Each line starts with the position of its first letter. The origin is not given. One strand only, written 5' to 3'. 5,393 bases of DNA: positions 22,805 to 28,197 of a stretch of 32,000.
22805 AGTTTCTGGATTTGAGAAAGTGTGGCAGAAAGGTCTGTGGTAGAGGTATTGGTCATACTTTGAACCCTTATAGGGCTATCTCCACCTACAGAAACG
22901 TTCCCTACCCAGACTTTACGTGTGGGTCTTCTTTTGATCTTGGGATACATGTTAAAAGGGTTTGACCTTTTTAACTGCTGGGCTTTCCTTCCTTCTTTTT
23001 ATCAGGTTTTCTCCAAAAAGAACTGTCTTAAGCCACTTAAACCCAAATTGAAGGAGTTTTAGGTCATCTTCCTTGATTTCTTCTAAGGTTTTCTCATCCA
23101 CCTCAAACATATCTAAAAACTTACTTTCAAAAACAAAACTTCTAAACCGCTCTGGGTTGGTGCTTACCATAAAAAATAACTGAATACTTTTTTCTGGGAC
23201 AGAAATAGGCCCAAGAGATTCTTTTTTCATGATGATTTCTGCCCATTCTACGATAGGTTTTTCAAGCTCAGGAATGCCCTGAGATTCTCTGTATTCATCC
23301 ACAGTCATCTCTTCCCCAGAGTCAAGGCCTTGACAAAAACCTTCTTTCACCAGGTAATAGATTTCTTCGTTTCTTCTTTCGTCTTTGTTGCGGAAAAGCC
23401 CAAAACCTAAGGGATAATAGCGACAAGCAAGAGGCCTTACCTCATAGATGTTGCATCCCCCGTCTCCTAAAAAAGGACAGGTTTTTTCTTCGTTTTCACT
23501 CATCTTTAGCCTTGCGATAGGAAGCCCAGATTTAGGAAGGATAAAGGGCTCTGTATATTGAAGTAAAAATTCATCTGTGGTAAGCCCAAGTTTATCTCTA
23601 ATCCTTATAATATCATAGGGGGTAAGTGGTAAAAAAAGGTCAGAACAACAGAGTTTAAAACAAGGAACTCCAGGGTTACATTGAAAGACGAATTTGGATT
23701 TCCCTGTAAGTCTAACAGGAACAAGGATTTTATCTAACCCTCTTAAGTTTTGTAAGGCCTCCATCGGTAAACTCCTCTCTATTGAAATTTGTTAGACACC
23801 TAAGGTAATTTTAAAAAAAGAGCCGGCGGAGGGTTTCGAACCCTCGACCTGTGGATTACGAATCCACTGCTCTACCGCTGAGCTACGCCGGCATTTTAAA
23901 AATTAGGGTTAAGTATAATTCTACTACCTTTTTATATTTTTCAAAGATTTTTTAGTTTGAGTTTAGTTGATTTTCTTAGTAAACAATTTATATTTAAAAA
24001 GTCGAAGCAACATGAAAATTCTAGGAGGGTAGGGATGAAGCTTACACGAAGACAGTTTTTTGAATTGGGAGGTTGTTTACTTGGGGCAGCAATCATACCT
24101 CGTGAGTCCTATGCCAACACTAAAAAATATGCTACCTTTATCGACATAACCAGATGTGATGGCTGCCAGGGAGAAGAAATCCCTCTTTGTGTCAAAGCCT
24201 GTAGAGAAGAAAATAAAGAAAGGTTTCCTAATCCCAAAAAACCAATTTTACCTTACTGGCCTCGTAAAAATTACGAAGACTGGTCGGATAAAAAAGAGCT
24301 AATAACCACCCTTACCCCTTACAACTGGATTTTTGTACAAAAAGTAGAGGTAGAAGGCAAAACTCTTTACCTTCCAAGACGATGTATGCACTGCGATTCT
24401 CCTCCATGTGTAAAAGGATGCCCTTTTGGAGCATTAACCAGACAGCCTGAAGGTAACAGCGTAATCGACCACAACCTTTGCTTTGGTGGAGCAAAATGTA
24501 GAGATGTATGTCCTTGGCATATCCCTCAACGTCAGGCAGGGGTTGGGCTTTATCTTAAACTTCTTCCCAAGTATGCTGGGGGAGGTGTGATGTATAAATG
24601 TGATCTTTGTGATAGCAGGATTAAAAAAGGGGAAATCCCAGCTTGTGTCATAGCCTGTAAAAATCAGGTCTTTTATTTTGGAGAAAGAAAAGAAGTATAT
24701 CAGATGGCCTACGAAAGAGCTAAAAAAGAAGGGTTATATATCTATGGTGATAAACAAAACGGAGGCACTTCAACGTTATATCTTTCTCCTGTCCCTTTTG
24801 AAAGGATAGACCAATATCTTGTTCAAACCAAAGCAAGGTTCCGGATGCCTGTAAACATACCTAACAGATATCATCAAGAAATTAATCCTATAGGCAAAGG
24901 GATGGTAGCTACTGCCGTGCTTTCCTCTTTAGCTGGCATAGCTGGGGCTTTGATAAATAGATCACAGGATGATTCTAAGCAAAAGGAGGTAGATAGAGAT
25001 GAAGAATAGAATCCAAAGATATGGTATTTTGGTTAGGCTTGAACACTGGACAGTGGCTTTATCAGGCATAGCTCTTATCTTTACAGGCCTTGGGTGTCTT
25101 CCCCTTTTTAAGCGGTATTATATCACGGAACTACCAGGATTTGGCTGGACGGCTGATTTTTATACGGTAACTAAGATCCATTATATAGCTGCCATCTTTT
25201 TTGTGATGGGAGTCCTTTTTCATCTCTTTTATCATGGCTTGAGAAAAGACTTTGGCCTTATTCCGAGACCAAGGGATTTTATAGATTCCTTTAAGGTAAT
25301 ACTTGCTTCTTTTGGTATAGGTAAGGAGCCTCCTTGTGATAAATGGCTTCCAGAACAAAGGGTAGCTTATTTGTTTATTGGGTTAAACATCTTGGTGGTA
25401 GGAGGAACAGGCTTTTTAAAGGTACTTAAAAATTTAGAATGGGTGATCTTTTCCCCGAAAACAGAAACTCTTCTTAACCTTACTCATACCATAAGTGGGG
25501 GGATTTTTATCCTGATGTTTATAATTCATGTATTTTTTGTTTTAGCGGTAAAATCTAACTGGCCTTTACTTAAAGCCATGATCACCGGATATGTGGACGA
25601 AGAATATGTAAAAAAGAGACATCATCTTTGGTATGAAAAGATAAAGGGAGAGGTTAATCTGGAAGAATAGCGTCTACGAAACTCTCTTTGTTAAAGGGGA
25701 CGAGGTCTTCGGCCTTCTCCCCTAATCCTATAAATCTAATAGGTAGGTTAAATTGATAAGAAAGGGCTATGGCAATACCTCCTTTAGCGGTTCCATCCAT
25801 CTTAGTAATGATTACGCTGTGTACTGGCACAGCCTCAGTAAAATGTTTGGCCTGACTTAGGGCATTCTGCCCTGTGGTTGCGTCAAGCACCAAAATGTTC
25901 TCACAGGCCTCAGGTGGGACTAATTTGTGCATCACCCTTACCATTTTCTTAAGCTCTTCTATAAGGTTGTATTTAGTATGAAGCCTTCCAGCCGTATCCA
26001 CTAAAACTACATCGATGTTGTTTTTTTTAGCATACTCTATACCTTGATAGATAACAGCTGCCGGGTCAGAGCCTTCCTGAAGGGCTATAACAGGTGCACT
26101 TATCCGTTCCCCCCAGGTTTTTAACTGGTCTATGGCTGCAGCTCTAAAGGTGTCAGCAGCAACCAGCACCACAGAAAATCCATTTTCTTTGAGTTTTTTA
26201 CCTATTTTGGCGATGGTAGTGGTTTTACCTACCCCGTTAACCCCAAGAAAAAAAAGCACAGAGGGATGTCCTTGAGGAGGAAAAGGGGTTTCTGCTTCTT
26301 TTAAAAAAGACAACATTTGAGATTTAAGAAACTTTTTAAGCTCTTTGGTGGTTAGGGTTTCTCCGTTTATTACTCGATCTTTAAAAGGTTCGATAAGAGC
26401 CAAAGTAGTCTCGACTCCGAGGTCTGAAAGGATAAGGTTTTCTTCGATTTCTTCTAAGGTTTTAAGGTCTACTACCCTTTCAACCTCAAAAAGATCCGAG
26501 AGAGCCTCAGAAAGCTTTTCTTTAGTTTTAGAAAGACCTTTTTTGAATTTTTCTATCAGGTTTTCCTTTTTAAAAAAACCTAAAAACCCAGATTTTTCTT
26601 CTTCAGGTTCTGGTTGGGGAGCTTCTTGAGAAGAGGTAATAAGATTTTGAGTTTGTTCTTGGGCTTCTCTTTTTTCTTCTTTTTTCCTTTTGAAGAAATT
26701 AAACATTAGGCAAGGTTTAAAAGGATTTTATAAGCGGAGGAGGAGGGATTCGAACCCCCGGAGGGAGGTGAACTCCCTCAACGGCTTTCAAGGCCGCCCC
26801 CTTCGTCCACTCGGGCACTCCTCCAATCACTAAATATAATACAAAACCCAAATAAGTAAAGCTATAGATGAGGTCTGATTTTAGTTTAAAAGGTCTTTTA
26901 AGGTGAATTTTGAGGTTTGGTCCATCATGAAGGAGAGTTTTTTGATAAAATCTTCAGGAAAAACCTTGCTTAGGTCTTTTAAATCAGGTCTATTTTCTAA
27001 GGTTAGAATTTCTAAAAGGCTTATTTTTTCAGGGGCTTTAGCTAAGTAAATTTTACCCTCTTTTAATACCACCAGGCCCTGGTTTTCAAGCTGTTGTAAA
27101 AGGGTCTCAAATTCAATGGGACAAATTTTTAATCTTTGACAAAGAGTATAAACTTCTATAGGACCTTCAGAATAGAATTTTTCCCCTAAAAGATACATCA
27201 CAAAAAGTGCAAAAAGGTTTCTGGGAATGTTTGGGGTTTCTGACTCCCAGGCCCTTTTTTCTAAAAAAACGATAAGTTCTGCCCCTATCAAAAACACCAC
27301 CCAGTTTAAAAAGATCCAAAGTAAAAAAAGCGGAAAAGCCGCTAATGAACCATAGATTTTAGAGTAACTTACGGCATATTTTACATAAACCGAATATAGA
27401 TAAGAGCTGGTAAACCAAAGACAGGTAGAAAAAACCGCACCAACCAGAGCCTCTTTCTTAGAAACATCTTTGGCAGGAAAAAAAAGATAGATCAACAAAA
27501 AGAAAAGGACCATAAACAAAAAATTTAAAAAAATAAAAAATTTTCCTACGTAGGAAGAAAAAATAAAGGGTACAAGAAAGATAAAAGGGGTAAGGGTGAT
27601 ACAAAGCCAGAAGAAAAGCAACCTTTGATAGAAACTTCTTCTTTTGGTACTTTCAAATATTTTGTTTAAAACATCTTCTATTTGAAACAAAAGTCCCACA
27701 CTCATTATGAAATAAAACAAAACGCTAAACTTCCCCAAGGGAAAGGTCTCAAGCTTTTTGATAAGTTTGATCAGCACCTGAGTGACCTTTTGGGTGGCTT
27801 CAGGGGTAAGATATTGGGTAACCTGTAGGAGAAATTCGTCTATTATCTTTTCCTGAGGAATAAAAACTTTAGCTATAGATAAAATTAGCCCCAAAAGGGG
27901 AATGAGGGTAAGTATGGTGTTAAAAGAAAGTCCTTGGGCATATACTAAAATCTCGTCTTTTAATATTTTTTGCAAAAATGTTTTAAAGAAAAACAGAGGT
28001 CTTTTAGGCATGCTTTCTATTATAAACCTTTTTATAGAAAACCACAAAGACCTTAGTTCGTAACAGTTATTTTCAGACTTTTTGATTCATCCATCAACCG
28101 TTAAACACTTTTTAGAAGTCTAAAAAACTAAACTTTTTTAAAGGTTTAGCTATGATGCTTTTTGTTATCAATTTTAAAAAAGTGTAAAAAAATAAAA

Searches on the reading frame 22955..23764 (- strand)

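Call 39: search_protein_families(library=pfam, proteins=[window:22955-23764:-], max_evalue=0.00001)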
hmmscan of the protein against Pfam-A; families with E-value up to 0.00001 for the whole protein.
window:22955-23764:- (270 aa): 1 family
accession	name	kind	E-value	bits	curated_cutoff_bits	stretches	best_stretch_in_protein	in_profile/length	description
PF03692.20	CxxCxxCC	-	2e-09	38.5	23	1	29-120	2-72/85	Putative zinc- or iron-chelating domain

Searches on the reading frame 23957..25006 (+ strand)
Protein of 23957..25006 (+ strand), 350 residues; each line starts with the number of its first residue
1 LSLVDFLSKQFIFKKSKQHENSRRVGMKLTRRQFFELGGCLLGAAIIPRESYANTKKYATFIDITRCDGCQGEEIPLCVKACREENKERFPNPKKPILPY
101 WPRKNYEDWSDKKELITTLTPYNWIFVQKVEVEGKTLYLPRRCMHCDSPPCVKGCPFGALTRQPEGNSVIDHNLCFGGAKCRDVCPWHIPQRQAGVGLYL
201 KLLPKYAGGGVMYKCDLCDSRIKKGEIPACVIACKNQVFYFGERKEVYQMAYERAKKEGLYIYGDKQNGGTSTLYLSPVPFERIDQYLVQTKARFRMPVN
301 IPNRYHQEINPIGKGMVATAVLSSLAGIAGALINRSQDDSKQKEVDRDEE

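Call 7: search_protein_families(library=pfam, proteins=[window:23957-25006:+], max_evalue=0.01)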
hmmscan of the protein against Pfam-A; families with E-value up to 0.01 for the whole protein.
window:23957-25006:+ (350 aa): 7 families
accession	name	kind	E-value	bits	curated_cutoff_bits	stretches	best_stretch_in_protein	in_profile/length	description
PF13247.11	Fer4_11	-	8.6e-18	64.8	26.2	1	136-244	3-100/100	4Fe-4S dicluster domain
PF12838.12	Fer4_7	-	1.1e-14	55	27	2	66-159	1-52/52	4Fe-4S dicluster domain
PF13187.11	Fer4_9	-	5.8e-06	26.7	27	1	142-187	1-49/52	4Fe-4S dicluster domain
PF13237.11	Fer4_10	-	3.4e-05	24.1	25.5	1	169-234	3-52/53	4Fe-4S dicluster domain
PF25160.1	LdpA_Fe-S-bd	-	0.0064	16.7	27.6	1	148-188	6-41/49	LdpA Fe-S cluster-binding domain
PF14697.11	Fer4_21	-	0.0073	16.9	35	1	142-186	7-52/59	4Fe-4S dicluster domain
PF14691.11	Fer4_20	-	0.0091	16.2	25.8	1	141-158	22-39/113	Dihydroprymidine dehydrogenase domain II, 4Fe-4S cluster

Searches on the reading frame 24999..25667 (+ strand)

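Call 7: search_protein_families(library=pfam, proteins=[window:24999-25667:+], max_evalue=0.01)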
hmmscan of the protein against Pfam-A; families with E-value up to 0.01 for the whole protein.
window:24999-25667:+ (223 aa): 2 families
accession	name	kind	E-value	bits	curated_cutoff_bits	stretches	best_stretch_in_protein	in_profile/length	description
PF01292.26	Ni_hydr_CYTB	-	2e-20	73.8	30.1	1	7-197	1-179/179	Prokaryotic cytochrome b561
PF14358.11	DUF4405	-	0.0002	22.2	26.7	1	17-79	4-65/66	Domain of unknown function (DUF4405)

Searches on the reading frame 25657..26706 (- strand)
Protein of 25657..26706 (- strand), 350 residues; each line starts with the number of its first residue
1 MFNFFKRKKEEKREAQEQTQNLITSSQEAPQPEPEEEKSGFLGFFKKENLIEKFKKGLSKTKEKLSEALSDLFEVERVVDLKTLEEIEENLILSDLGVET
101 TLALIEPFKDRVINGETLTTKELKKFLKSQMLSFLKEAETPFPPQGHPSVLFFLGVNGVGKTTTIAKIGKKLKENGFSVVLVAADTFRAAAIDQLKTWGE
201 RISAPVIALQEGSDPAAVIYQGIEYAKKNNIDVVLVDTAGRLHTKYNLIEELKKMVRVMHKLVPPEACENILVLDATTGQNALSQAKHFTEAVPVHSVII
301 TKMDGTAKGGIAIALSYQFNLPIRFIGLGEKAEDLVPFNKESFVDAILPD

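Call 7: search_protein_families(library=pfam, proteins=[window:25657-26706:-], max_evalue=0.01)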
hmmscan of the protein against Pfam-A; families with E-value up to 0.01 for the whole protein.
window:25657-26706:- (350 aa): 20 families
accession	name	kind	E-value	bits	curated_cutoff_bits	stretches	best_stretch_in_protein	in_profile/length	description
PF00448.28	SRP54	-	1.3e-76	257.1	22.7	1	148-348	1-195/196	SRP54-type protein, GTPase domain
PF02881.24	SRP54_N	-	2.7e-08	34.3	22.4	1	65-130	1-74/75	SRP54-type protein, helical bundle domain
PF13401.12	AAA_22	-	3.4e-05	24.6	27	1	147-258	4-110/130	AAA domain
PF01656.29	CbiA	-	6e-05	23.4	25.4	1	158-306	9-86/125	CobQ/CobB/MinD/ParA nucleotide binding domain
PF06414.18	Zeta_toxin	-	6e-05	23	22.3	1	138-191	7-58/199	Zeta toxin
PF13604.12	AAA_30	-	0.00019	21.7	27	1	152-245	22-103/191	AAA domain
PF13245.12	AAA_19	-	0.00029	21.4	25.1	1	149-257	12-119/134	AAA domain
PF02374.21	ArsA_ATPase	-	0.00037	20.2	24.3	0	150-185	3-38/305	Anion-transporting ATPase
PF03308.22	MeaB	-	0.0008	18.9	23.1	1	143-185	28-70/273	Methylmalonyl Co-A mutase-associated GTPase MeaB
PF00004.35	AAA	-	0.00093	20.1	21.2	1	152-283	2-114/131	ATPase family associated with various cellular activities (AAA)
PF13207.12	AAA_17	-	0.001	19.8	27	1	154-255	1-95/136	AAA domain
PF13614.12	AAA_31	-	0.0038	17.6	27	0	158-192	12-46/177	AAA domain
PF05970.20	PIF1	-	0.004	17.2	25.9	1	147-258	21-128/223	PIF1-like helicase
PF03266.21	NTPase_1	-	0.005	17.1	23.9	0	155-183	6-34/168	NTPase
PF02492.25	cobW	-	0.0064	16.5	20.7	0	153-305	5-155/180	CobW/HypB/UreG, nucleotide-binding domain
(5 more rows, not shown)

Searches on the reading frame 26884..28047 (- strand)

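Call 7: search_protein_families(library=pfam, proteins=[window:26884-28047:-], max_evalue=0.01)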
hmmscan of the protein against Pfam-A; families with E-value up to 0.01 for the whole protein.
window:26884-28047:- (388 aa): 2 families
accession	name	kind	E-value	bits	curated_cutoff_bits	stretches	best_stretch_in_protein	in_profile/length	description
PF03631.20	Virul_fac_BrkB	-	6.8e-42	144.3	33.7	1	30-265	2-258/259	Virulence factor BrkB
PF02082.26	Rrf2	-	1.6e-06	28.8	30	1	280-350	8-80/132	Iron-dependent Transcriptional regulator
